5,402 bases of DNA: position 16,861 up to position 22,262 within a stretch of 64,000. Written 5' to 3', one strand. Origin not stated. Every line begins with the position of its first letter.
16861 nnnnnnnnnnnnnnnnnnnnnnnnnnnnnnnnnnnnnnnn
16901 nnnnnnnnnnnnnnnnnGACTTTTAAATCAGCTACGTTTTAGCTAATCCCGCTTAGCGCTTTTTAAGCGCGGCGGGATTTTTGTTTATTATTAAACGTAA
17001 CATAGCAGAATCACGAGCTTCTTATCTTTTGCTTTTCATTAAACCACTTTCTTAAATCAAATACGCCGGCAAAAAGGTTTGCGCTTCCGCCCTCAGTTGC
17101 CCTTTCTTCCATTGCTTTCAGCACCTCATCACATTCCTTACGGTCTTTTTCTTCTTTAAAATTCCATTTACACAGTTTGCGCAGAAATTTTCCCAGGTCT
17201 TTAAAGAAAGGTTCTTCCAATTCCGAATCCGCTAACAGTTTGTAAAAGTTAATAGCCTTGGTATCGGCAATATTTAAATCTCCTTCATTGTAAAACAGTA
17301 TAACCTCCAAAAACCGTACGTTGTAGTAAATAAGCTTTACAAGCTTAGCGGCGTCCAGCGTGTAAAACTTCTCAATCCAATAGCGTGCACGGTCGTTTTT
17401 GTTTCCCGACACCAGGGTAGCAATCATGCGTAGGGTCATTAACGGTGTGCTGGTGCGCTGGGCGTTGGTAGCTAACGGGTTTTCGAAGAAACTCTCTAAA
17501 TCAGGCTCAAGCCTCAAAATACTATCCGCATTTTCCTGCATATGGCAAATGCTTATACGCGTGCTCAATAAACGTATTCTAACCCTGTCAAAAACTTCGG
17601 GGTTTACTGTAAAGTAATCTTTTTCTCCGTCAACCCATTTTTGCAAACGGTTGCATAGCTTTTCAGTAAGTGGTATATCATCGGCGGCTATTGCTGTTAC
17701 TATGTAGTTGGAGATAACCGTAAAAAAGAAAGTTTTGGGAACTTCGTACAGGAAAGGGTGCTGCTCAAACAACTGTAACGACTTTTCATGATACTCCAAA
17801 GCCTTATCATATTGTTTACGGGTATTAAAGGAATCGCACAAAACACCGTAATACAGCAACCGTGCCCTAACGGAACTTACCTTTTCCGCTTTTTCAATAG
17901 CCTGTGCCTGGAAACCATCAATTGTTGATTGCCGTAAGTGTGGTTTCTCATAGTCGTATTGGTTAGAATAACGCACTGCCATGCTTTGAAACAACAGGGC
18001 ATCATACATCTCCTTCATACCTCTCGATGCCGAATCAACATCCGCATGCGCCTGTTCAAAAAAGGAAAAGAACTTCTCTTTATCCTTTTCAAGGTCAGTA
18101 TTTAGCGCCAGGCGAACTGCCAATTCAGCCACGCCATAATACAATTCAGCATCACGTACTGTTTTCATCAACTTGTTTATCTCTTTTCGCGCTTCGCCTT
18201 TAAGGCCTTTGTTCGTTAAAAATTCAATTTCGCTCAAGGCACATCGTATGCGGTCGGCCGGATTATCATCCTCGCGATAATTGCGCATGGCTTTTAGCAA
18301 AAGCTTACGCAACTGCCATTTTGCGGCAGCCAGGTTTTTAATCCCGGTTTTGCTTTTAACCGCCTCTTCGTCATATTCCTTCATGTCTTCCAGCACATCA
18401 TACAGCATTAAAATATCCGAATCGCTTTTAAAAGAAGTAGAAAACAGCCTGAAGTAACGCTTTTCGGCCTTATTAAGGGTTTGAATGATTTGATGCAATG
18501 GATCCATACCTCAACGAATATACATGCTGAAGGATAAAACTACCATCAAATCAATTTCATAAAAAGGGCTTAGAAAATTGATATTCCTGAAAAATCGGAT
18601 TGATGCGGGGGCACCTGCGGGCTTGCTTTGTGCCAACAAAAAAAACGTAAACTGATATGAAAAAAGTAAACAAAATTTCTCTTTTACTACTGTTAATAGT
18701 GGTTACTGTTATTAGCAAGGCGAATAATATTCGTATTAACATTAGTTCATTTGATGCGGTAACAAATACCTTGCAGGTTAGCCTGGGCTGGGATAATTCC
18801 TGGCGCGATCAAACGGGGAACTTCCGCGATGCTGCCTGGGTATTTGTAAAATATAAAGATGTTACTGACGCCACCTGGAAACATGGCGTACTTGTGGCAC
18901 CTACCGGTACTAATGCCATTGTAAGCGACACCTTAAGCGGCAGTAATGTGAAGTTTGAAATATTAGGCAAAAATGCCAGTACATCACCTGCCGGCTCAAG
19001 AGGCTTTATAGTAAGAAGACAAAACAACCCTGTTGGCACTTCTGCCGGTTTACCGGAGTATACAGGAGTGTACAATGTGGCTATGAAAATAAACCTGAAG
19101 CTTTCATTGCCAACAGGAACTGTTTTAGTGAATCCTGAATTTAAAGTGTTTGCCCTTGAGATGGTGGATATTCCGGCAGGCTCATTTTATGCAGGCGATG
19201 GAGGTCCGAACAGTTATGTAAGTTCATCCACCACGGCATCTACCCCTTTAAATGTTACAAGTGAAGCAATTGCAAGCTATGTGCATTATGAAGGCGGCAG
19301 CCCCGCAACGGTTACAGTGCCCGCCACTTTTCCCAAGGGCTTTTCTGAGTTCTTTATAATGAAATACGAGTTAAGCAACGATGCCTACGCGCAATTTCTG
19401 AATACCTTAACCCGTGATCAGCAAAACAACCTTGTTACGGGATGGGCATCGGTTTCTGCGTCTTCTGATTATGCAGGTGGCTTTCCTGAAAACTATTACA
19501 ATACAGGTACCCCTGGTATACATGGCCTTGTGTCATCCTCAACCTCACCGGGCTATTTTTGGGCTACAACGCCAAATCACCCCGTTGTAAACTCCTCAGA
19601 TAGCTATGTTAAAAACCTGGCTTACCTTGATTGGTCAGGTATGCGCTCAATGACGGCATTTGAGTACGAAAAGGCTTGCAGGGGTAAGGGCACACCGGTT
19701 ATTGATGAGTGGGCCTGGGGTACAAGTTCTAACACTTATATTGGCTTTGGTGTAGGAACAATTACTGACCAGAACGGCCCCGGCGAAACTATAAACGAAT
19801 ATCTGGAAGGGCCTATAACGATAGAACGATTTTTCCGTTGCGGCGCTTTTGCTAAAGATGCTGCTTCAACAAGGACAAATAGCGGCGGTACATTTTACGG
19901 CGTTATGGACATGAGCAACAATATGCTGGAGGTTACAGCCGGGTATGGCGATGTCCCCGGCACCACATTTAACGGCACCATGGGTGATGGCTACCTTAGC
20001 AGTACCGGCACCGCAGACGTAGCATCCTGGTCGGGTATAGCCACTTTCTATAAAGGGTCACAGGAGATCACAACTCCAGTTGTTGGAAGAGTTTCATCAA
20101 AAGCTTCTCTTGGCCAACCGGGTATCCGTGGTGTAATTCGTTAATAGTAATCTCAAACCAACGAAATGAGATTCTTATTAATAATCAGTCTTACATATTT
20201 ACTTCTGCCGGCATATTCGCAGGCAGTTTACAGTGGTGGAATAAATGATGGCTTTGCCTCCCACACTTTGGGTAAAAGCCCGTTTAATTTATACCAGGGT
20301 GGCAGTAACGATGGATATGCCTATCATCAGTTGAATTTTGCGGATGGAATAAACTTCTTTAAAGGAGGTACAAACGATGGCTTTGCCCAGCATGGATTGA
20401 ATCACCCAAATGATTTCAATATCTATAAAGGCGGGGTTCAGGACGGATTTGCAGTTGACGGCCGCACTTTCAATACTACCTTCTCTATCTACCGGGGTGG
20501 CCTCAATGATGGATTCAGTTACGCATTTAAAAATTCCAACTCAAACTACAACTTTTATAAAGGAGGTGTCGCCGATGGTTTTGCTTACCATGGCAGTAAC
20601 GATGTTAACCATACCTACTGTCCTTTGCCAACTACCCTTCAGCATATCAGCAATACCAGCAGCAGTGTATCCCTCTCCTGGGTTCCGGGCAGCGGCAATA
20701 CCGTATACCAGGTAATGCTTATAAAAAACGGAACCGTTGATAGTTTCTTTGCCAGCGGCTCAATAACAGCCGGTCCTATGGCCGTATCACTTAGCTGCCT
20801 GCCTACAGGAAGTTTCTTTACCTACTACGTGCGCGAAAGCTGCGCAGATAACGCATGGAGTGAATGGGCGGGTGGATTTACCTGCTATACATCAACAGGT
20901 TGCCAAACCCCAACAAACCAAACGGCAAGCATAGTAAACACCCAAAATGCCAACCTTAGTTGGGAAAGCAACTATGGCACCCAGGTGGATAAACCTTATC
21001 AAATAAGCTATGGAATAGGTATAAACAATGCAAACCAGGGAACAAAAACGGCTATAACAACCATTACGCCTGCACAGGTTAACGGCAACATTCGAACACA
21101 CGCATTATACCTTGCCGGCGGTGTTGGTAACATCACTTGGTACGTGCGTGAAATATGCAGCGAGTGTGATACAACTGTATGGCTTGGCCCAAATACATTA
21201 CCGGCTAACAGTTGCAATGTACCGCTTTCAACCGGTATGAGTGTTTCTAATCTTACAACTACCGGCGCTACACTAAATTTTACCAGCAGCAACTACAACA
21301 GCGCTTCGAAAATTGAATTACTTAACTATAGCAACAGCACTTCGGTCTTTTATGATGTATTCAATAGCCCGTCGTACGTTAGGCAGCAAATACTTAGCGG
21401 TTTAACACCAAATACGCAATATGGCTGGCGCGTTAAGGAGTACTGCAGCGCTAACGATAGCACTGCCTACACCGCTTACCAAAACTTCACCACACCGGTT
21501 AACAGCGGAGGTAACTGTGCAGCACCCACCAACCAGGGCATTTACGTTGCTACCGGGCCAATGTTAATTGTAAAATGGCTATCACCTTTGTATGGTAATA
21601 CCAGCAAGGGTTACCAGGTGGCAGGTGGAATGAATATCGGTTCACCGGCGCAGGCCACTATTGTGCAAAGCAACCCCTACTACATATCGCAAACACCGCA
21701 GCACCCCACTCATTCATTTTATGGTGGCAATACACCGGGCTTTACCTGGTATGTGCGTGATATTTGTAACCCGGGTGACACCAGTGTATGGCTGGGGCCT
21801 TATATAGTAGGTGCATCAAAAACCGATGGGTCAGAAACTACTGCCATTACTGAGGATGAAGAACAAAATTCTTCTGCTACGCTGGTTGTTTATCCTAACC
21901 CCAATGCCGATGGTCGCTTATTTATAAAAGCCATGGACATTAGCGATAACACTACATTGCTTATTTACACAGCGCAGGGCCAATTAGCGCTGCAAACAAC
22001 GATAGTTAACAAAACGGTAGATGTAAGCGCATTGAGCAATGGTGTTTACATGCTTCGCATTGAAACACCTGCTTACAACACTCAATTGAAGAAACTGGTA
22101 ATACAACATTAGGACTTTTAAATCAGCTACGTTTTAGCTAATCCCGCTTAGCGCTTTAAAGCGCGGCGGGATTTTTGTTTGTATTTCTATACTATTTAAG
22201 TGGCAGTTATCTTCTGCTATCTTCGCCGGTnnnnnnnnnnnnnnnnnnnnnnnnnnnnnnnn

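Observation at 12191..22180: Tandem duplication of a three-gene cassette: orphan helical protein facing an exported FGE/GldJ-like protein and a 22-residue-repeat T9SS cargo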

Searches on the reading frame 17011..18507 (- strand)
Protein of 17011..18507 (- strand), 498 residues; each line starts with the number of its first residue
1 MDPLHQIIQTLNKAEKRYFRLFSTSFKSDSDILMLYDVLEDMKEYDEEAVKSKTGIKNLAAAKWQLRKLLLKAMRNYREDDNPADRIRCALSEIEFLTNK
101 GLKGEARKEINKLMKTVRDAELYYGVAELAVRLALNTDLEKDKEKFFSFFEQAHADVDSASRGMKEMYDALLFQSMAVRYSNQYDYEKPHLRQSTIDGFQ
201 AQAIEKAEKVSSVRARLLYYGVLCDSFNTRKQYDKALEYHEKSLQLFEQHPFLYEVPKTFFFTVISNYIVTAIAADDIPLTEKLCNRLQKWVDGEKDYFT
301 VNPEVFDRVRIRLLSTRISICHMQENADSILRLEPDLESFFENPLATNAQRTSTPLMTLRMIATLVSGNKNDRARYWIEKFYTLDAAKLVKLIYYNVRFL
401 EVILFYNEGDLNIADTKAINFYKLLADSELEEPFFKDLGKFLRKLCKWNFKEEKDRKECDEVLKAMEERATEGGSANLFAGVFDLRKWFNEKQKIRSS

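Call 4: search_protein_families(library=pfam, proteins=[window:17011-18507:-], max_evalue=0.1)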
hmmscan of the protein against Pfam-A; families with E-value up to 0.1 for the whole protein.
window:17011-18507:- (498 aa): 2 families
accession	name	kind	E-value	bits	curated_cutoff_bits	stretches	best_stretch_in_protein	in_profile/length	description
PF00515.34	TPR_1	-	0.0063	16.7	27.8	1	227-249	11-33/34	Tetratricopeptide repeat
PF13424.12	TPR_12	-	0.021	15.5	30.1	1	223-248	9-34/77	Tetratricopeptide repeat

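Call 5: search_protein_families(library=ncbifam, proteins=[window:17011-18507:-], max_evalue=0.1)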
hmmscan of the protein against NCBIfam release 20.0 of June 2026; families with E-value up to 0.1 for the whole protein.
window:17011-18507:- (498 aa): 1 family
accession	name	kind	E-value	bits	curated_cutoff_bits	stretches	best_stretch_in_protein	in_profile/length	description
NF058569.1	BT_2802_fam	domain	2.3e-09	36.8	550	1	2-266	5-275/502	BT2802 family ribose utilization protein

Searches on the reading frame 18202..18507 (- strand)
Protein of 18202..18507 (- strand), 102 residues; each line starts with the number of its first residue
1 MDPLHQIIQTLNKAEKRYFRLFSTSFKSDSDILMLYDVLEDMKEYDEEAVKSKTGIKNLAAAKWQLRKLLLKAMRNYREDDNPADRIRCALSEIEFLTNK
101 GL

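Call 52: search_protein_families(library=pfam, proteins=[window:18202-18507:-], max_evalue=10)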
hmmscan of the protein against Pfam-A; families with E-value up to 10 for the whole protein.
seq(102 aa): 4 families
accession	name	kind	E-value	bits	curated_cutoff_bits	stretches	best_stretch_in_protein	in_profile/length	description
PF22980.2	Myb_DNA-bind_8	-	0.0051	16.5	27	1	31-74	4-48/50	Myb-like DNA-binding domain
PF09562.16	RE_LlaMI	-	0.0066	16.4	25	1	27-69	126-168/266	LlaMI restriction endonuclease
PF13021.12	DUF3885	-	0.019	15.5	23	1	10-86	40-109/189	Domain of unknown function (DUF3885)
PF24437.2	INTS7_HB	-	0.12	12.9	23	1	4-41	133-170/182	Integrator complex subunit 7 helical bundle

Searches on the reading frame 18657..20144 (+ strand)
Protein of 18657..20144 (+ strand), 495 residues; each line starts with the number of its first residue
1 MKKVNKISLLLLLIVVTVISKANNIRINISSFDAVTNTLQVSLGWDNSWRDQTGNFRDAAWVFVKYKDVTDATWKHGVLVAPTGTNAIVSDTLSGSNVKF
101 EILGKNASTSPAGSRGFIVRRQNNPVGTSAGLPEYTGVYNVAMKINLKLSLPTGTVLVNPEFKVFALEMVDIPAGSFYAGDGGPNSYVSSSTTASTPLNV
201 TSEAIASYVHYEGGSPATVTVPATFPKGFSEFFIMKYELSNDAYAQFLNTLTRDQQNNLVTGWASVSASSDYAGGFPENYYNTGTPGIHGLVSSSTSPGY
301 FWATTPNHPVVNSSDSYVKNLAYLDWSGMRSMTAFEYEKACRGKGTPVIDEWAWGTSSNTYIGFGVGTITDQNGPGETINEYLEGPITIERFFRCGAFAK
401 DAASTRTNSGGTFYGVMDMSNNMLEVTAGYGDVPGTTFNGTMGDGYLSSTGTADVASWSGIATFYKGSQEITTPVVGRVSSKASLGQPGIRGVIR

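Call 4: search_protein_families(library=pfam, proteins=[window:18657-20144:+], max_evalue=0.1)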
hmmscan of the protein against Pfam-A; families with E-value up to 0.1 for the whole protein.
window:18657-20144:+ (495 aa): 1 family
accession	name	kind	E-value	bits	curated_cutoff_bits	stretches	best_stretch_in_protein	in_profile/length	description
PF03781.23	FGE-sulfatase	-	3.5e-08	33.8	23.3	1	229-360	34-139/255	Sulfatase-modifying factor enzyme 1-like domain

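Call 5: search_protein_families(library=ncbifam, proteins=[window:18657-20144:+], max_evalue=0.1)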
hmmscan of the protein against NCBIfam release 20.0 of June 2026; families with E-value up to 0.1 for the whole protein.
window:18657-20144:+ (495 aa): 1 family
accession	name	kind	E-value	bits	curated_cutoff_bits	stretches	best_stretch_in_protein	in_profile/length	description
NF041186.1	SenA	equivalog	0.061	12.7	420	1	231-375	203-339/382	selenoneine synthase SenA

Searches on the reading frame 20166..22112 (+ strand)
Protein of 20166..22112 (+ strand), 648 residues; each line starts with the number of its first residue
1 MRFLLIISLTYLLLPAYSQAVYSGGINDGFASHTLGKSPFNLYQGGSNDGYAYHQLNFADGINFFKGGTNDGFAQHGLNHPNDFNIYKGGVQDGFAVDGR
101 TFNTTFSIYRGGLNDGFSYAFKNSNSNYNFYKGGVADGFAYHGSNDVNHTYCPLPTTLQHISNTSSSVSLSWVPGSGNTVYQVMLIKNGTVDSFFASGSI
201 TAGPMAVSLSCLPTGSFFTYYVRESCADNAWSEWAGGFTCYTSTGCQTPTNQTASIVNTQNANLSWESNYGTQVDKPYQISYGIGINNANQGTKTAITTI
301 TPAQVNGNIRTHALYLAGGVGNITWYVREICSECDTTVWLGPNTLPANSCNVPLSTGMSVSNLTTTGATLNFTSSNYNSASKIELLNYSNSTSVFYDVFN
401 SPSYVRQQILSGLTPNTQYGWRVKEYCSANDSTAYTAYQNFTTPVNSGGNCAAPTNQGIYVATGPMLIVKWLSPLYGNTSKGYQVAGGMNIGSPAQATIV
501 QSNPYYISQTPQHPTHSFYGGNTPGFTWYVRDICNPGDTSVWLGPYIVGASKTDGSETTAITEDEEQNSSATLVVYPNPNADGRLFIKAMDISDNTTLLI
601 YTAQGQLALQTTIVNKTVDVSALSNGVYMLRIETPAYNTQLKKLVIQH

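Call 4: search_protein_families(library=pfam, proteins=[window:20166-22112:+], max_evalue=0.1)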
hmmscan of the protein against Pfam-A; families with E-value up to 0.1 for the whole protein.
window:20166-22112:+ (648 aa): 3 families
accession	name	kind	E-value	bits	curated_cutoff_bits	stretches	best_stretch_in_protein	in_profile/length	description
PF18962.6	Por_Secre_tail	-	3.1e-10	40.7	27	1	575-646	1-75/75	Secretion system C-terminal sorting domain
PF00041.27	fn3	-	5.7e-06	26.9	25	1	357-430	5-73/84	Fibronectin type III domain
PF16656.11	Pur_ac_phosph_N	-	0.011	16.7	30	1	374-443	52-93/93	Purple acid Phosphatase, N-terminal domain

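Call 5: search_protein_families(library=ncbifam, proteins=[window:20166-22112:+], max_evalue=0.1)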
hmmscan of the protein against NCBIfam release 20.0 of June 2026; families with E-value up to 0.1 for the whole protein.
window:20166-22112:+ (648 aa): 1 family
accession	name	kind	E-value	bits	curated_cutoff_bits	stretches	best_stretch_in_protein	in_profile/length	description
TIGR04183.1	Por_Secre_tail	domain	2.1e-12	46.9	23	1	575-647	1-72/72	T9SS type A sorting domain-containing protein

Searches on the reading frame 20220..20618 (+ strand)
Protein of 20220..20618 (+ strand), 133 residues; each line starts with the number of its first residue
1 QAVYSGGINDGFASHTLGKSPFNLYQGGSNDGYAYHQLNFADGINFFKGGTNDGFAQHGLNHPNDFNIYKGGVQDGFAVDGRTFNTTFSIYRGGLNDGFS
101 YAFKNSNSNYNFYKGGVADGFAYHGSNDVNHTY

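Call 60: find_homologous_proteins(query=window:20220-20618:+, max_evalue=0.001)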
Query seq(133 aa) (133 aa): 2 proteins with E <= 0.001 among 12 candidates.
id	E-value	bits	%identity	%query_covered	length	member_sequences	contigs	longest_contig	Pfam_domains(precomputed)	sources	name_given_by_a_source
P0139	5.7e-16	77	44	91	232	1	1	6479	-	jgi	jgi:hypothetical protein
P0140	5.6e-10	57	40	76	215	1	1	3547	-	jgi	jgi:hypothetical protein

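Call 61: find_encoding_contigs(protein=P0139, flank=6000, max_places=2)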
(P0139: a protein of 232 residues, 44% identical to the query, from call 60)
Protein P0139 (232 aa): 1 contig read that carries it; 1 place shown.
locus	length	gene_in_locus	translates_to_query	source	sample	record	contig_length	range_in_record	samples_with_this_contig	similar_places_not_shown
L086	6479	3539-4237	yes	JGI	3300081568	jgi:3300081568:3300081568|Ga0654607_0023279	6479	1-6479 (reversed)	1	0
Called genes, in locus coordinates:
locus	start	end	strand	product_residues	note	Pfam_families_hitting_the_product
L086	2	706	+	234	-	?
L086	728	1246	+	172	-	-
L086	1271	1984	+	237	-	-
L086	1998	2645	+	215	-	-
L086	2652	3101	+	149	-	-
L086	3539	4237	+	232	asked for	-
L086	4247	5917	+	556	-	-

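Call 62: find_encoding_contigs(protein=P0140, flank=6000, max_places=2)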
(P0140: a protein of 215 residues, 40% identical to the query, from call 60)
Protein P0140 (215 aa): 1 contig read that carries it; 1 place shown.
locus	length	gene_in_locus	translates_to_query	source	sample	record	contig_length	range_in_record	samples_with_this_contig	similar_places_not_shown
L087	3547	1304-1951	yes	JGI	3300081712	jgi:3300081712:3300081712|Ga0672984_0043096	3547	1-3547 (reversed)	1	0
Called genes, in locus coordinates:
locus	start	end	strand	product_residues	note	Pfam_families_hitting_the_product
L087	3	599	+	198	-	?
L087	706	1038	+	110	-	-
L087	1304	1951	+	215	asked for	-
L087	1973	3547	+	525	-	?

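Call 72: search_protein_families(library=pfam, proteins=[L086:4247-5917:+], max_evalue=0.001)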
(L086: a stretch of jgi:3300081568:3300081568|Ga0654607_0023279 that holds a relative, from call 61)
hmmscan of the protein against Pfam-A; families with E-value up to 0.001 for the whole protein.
L086:4247-5917:+ (556 aa): 1 family
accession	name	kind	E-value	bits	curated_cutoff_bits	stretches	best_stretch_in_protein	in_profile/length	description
PF03781.23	FGE-sulfatase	-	0.00053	20.2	23.3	0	241-454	37-191/255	Sulfatase-modifying factor enzyme 1-like domain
